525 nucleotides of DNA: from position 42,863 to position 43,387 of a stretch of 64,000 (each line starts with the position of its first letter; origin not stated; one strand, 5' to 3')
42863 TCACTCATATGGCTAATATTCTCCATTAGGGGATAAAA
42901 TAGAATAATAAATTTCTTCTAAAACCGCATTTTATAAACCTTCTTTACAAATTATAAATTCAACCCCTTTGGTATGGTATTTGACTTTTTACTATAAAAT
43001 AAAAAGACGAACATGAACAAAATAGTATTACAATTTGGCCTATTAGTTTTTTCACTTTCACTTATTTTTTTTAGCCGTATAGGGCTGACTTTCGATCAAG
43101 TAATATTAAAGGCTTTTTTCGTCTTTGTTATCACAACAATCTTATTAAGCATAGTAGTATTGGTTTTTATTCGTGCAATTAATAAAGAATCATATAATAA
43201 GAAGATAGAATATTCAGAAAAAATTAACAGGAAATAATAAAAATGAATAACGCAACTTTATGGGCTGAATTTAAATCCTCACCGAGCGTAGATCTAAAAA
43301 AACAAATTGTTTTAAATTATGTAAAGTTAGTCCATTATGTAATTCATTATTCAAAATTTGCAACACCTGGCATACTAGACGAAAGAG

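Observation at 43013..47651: fliA operon extended by two HDOD genes, a kinase-like protein and a membrane protein, then running into flgF-motB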

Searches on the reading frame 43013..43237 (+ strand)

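Call 3: search_protein_families(library=pfam, proteins=[window:43013-43237:+], max_evalue=0.01)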
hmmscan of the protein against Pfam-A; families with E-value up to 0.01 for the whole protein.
window:43013-43237:+ (74 aa): 2 families
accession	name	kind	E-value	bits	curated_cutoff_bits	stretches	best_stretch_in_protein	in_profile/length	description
PF13903.11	Claudin_2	-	0.0026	18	29.1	1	8-62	104-154/192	PMP-22/EMP/MP20/Claudin tight junction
PF05525.19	Branch_AA_trans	-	0.0026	17.2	22.3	1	6-61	6-65/429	Branched-chain amino acid transport protein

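Call 4: search_protein_families(library=ncbifam, proteins=[window:43013-43237:+], max_evalue=0.01)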
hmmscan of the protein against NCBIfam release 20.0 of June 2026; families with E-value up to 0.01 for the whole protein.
window:43013-43237:+ (74 aa): 2 families
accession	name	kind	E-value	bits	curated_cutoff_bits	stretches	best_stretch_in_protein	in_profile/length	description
TIGR00796.1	livcs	equivalog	0.0023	17.1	243.4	1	7-62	4-58/405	branched-chain amino acid transport system II carrier protein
NF033631.1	SLATT_5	subfamily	0.0037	16.8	60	1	5-66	25-84/180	SLATT domain-containing protein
